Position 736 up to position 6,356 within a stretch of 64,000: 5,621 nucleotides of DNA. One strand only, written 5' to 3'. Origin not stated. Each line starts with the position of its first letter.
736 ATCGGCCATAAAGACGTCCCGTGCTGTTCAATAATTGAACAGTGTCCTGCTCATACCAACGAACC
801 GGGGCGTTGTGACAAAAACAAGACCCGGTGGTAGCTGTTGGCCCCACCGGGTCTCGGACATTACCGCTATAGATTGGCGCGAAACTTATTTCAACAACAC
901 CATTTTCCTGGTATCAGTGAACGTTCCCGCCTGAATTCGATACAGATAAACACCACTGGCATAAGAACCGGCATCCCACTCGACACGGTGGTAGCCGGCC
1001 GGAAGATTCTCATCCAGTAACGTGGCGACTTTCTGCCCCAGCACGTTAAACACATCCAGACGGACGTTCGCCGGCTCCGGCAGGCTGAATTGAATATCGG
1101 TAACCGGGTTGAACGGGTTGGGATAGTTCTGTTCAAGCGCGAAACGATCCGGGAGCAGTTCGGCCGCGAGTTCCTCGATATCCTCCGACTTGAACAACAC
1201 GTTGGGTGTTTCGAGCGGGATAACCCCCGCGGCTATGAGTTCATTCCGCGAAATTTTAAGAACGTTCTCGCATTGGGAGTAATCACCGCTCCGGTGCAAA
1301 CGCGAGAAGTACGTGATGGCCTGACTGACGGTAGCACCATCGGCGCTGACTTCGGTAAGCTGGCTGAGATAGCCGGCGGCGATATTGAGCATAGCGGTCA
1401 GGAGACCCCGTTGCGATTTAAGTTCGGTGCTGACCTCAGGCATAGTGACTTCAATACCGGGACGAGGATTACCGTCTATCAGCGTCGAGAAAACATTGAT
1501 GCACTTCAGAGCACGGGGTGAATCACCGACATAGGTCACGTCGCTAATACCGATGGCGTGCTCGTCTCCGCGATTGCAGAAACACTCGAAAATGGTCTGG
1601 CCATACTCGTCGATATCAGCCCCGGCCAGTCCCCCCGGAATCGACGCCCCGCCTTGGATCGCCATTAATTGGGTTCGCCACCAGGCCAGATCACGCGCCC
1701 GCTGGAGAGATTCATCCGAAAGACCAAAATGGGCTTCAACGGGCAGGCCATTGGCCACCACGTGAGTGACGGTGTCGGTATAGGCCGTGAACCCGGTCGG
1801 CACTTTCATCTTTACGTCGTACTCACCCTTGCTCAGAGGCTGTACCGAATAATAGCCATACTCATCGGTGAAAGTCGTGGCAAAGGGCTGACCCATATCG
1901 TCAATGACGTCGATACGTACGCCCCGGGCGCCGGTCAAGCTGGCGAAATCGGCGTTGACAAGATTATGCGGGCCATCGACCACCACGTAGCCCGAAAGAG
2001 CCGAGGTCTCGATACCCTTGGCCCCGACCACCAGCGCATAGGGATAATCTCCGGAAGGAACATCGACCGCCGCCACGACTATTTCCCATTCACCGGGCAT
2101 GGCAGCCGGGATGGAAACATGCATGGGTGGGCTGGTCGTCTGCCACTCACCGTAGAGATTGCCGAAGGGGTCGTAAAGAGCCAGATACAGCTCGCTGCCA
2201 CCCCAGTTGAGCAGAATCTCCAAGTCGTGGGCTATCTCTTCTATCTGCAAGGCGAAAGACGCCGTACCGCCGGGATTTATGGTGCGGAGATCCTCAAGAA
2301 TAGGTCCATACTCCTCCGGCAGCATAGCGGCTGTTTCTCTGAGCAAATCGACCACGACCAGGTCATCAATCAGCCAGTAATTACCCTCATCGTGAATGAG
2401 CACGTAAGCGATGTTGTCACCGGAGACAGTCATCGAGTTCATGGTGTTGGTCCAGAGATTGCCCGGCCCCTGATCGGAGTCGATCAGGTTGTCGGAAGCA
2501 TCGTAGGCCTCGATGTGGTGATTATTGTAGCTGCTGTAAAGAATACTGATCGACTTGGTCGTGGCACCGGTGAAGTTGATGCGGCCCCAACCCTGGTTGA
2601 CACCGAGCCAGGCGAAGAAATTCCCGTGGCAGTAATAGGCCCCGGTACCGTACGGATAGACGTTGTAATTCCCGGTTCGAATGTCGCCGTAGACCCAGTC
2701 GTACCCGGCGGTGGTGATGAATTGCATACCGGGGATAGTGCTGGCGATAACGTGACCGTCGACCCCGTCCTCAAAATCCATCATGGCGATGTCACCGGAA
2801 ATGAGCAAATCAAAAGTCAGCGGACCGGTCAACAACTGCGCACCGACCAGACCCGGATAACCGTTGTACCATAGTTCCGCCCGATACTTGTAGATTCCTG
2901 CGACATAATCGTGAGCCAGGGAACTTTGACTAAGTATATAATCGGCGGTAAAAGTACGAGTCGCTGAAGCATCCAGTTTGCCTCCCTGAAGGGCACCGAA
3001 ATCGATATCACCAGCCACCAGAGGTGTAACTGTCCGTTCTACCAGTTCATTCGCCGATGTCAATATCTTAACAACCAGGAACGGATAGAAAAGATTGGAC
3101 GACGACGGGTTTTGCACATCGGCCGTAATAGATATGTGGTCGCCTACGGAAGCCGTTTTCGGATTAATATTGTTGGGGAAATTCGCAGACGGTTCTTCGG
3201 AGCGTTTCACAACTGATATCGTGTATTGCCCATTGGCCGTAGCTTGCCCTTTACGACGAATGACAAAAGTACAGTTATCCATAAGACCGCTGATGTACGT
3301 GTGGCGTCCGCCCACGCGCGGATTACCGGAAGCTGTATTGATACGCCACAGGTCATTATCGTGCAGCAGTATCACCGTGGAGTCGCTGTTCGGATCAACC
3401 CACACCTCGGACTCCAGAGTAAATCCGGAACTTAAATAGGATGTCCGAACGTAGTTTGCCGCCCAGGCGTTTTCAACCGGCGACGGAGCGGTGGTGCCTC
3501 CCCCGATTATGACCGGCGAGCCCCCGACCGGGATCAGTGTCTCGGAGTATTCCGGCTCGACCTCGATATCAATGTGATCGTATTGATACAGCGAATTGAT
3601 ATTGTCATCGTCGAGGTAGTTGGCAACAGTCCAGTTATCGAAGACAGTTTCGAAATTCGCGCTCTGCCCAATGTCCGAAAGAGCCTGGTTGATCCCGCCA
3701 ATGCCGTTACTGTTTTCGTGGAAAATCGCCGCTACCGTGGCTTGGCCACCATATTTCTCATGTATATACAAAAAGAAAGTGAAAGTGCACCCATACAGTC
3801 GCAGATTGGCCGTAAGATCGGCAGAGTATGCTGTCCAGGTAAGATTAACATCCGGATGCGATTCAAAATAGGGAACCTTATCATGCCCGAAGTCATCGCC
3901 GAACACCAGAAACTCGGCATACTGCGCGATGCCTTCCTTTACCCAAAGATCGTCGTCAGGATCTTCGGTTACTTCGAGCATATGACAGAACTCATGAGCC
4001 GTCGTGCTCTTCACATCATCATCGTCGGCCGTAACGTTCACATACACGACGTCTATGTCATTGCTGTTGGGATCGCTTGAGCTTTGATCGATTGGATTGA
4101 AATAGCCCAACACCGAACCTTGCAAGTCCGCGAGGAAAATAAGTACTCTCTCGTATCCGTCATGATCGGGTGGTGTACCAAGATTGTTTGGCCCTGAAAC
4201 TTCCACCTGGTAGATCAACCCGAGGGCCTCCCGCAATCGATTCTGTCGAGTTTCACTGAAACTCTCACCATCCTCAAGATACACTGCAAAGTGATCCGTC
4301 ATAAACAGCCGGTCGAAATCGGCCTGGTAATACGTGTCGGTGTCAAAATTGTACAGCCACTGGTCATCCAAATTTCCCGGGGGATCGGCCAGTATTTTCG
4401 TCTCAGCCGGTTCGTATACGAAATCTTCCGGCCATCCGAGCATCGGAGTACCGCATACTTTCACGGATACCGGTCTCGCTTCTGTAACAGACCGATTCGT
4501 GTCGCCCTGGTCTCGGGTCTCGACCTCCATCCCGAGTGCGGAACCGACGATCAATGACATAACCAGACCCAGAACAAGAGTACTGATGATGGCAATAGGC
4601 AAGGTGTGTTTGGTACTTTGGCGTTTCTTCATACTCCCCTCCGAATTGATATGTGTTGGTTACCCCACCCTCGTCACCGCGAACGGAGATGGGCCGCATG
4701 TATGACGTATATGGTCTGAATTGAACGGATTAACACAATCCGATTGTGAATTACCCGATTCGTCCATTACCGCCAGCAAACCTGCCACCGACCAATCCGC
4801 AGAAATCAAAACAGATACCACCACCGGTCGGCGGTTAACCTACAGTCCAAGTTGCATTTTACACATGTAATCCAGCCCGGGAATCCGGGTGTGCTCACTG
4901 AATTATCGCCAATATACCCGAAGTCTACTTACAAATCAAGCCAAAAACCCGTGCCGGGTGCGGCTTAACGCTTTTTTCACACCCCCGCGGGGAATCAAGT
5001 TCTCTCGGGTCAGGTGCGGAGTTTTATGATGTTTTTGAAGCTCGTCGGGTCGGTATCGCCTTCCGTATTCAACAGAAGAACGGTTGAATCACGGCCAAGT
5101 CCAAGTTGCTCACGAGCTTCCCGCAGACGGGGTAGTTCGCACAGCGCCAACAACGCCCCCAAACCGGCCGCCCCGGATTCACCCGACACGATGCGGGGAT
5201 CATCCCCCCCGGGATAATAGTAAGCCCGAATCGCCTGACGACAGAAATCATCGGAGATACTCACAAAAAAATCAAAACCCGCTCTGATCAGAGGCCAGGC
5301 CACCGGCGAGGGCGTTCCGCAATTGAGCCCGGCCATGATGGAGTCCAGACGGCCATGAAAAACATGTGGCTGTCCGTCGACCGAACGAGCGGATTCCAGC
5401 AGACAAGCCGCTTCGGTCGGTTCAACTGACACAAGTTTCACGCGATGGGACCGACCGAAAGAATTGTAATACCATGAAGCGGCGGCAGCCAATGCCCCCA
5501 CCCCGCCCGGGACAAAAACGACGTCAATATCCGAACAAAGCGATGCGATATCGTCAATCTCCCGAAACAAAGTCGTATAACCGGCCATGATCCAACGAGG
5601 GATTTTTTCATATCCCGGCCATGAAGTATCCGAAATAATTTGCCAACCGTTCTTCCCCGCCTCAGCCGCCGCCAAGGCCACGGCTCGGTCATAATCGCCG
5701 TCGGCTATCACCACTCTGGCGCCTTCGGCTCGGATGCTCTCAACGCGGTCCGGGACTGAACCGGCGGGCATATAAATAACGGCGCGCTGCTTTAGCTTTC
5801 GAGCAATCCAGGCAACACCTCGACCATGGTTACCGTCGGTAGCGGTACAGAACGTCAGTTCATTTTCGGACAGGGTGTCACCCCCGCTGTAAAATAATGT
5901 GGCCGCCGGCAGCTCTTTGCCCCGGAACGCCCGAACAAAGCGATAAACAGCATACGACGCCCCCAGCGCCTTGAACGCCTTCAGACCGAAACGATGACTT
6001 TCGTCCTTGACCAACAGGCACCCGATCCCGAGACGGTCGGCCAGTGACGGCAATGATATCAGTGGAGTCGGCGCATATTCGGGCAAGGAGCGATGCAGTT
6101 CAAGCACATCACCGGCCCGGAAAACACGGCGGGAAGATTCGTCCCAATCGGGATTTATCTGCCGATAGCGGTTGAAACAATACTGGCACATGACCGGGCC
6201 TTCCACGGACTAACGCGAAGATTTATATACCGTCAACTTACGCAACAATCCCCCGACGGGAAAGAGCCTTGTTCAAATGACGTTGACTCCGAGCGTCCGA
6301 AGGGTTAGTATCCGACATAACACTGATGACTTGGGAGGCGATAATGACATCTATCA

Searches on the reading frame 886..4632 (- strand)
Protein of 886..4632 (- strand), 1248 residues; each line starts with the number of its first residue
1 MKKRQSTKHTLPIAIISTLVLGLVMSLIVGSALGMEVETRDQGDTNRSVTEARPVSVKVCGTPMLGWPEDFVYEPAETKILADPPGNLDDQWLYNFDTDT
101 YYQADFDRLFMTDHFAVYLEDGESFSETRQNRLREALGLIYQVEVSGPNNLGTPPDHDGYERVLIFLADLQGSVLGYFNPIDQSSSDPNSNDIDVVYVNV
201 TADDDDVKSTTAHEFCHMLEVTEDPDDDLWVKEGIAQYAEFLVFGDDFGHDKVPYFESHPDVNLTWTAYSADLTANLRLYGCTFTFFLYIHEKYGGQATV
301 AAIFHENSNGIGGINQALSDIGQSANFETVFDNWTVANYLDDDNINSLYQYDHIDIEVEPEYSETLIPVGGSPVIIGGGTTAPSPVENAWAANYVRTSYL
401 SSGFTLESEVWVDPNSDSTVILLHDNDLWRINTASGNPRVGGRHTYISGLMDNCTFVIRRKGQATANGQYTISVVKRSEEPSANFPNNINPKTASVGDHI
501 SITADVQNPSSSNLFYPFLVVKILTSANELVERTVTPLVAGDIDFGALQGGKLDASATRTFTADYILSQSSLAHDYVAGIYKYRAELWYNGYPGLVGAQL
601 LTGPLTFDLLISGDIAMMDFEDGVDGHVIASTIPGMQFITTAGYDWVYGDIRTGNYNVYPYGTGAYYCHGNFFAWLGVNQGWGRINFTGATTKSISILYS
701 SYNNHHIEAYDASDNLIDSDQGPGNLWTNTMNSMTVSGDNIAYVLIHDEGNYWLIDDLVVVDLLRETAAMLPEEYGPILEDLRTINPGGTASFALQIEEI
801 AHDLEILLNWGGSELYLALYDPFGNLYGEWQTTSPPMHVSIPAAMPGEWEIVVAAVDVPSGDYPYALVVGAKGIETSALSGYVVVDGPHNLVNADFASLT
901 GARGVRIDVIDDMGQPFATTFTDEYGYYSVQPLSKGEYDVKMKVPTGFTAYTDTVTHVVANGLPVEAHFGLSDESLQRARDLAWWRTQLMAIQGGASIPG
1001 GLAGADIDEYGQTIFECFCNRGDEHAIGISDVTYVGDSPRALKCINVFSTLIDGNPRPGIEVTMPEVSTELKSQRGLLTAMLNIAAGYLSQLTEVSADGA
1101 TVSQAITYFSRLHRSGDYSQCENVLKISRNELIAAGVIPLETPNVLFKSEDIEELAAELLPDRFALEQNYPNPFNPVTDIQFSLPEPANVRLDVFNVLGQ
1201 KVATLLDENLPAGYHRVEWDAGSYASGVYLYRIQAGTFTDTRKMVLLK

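Call 64: search_protein_families(library=ncbifam, proteins=[window:886-4632:-], max_evalue=0.00001)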
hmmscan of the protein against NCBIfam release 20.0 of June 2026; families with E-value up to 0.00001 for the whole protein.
window:886-4632:- (1248 aa): 3 families
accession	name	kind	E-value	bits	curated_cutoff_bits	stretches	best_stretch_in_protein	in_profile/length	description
TIGR04183.1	Por_Secre_tail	domain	2.5e-10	40.2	23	1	1170-1245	2-70/72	T9SS type A sorting domain-containing protein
NF052323.1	T9SSA_dep_M6i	equivalog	2.8e-08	32.2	600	1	1153-1244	946-1034/1043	T9SS-dependent M6-like inactivated metalloprotease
NF045524.1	MXAN_6640_HExxH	subfamily_domain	1.1e-06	28.6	140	1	158-353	54-257/290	MXAN_6640 family putative metalloprotease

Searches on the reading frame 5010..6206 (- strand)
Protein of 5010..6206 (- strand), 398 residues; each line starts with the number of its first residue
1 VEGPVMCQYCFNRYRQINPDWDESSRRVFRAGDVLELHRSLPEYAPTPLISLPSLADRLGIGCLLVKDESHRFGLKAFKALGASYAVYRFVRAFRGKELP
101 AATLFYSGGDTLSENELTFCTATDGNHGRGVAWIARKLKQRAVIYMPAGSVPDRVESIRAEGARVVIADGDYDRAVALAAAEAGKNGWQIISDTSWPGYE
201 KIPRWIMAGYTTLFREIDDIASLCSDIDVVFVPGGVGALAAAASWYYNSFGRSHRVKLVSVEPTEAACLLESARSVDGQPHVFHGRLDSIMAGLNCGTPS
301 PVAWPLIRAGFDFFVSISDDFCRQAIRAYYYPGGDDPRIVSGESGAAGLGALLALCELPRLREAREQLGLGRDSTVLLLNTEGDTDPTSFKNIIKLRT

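Call 64: search_protein_families(library=ncbifam, proteins=[window:5010-6206:-], max_evalue=0.00001)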
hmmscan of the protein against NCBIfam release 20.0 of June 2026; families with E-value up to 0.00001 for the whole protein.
window:5010-6206:- (398 aa): 25 families
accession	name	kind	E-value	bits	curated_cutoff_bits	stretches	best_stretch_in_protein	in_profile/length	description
NF006058.0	PRK08206.1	equivalog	1.6e-127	425.4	276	1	31-395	29-394/402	diaminopropionate ammonia-lyase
TIGR03528.1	2_3_DAP_am_ly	equivalog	1.8e-115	385.7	532.25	1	32-394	27-393/396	diaminopropionate ammonia-lyase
TIGR01747.1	diampropi_NH3ly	subfamily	7e-105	350.9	274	1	33-394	9-374/376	diaminopropionate ammonia-lyase family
NF004771.0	PRK06110.1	equivalog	2.8e-26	92.4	317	1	45-353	20-287/323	threonine dehydratase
TIGR01127.1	ilvA_1Cterm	equivalog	1.1e-22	80.6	378.75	1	119-354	51-267/380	threonine ammonia-lyase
NF006094.0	PRK08246.1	subfamily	1.7e-18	67.1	331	1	118-354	70-284/310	serine/threonine dehydratase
NF006674.0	PRK09224.1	subfamily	1.5e-17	63.5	577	1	119-352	76-291/508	threonine ammonia-lyase IlvA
TIGR01124.1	ilvA_2Cterm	equivalog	3.5e-17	62.2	411.3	1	120-347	69-278/499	threonine ammonia-lyase, biosynthetic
NF006390.0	PRK08639.1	equivalog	1.8e-16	60.1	421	1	114-274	71-223/418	threonine ammonia-lyase IlvA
NF009130.0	PRK12483.1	subfamily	5e-16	58.4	801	1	117-318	86-273/521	threonine ammonia-lyase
NF005292.0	PRK06815.1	equivalog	2.6e-14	53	371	1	118-329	71-268/320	threonine/serine dehydratase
NF005600.0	PRK07334.1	equivalog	1.3e-13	50.3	496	1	120-357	80-296/408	threonine ammonia-lyase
NF005680.0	PRK07476.1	equivalog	2.1e-13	50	413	1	115-354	70-292/326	hydroxyectoine utilization dehydratase EutB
TIGR02079.1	THD1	equivalog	2.1e-13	49.8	440.55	1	116-274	64-215/410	threonine ammonia-lyase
NF004996.0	PRK06381.1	equivalog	8.1e-13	48.1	266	1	119-241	66-181/319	threonine synthase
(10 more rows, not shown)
